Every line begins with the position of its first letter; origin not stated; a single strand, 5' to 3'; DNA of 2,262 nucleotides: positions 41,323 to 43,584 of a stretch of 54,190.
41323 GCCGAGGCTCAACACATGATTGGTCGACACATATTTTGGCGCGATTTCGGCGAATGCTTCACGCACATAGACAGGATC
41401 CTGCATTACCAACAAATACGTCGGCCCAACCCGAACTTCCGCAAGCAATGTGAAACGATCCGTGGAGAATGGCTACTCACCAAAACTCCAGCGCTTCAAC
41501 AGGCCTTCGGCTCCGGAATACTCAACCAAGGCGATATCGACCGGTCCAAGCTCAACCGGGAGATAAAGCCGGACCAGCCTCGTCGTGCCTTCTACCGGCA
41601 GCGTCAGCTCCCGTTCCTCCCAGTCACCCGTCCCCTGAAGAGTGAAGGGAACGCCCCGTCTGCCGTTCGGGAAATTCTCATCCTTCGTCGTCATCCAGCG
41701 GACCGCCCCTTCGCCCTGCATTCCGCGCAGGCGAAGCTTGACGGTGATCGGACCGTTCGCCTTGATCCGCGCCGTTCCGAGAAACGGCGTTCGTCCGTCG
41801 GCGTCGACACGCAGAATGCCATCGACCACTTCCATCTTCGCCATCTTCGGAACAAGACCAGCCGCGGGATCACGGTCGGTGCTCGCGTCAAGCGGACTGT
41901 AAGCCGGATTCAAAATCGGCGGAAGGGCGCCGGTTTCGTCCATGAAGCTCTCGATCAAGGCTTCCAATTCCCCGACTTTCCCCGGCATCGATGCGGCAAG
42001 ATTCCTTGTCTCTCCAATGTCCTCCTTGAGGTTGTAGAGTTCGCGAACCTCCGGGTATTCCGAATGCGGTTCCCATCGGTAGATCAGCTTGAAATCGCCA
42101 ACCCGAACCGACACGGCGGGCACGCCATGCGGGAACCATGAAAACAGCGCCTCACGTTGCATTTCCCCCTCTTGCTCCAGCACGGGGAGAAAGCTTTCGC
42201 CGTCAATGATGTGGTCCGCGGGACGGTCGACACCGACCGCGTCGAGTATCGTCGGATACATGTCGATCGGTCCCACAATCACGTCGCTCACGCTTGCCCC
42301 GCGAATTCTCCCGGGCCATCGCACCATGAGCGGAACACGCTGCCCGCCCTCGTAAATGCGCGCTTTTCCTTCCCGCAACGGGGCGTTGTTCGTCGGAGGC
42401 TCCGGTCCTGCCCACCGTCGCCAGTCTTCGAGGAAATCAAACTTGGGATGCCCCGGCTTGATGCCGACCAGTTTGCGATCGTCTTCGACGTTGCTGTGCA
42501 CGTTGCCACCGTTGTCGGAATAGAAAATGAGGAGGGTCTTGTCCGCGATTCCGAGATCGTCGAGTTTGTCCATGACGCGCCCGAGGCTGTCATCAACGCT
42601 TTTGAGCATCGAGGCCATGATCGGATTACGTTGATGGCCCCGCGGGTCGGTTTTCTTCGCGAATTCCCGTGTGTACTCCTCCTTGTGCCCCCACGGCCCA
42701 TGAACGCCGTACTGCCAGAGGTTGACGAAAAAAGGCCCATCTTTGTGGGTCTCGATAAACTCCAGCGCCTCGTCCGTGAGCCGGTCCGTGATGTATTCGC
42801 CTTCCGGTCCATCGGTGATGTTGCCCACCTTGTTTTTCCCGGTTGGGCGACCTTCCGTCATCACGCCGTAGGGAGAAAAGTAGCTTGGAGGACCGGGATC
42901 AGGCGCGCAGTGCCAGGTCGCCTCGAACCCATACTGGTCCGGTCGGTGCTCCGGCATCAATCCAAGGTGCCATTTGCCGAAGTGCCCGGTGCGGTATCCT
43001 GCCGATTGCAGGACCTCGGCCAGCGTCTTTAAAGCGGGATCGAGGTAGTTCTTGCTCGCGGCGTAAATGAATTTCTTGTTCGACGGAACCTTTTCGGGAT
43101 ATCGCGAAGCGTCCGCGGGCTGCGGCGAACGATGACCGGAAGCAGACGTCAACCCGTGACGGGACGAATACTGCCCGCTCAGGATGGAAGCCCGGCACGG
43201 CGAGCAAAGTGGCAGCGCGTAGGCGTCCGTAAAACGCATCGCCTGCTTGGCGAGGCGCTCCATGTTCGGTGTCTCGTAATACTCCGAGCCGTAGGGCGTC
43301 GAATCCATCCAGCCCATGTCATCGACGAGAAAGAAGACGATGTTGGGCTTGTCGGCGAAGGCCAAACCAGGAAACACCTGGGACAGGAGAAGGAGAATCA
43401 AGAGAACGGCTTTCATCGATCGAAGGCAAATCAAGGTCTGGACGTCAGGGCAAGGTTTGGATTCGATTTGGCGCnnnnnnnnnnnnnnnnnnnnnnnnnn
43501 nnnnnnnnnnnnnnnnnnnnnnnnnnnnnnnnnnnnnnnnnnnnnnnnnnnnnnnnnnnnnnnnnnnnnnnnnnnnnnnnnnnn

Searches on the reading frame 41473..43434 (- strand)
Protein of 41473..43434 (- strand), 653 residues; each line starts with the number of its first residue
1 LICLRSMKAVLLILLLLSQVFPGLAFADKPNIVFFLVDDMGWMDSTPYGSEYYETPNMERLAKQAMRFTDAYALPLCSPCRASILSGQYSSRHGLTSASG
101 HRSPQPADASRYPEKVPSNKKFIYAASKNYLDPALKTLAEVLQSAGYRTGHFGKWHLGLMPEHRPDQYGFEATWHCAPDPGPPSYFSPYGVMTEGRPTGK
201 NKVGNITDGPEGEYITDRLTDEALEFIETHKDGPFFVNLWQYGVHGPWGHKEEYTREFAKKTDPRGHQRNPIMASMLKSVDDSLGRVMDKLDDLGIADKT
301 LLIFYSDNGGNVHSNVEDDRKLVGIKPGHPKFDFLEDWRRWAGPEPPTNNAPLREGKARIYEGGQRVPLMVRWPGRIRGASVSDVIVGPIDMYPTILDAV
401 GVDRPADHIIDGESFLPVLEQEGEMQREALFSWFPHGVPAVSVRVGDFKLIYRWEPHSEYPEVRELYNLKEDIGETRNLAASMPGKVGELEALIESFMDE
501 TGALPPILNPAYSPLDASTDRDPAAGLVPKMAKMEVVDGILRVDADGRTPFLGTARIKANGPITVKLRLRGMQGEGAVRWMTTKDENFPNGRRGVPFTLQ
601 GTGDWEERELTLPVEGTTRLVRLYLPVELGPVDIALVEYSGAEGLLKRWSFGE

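Call 28: search_protein_families(library=pfam, proteins=[window:41473-43434:-], max_evalue=0.001)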
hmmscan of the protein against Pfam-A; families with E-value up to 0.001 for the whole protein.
window:41473-43434:- (653 aa): 3 families
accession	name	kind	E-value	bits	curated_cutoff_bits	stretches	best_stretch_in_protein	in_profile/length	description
PF00884.28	Sulfatase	-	2.1e-54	185.3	25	1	30-402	1-301/301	Sulfatase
PF16347.10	SGSH_C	-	2e-16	60.9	29.3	1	359-481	10-133/154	N-sulphoglucosamine sulphohydrolase, C-terminal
PF01663.27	Phosphodiest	-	4.2e-08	33.6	23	0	266-310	174-221/342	Type I phosphodiesterase / nucleotide pyrophosphatase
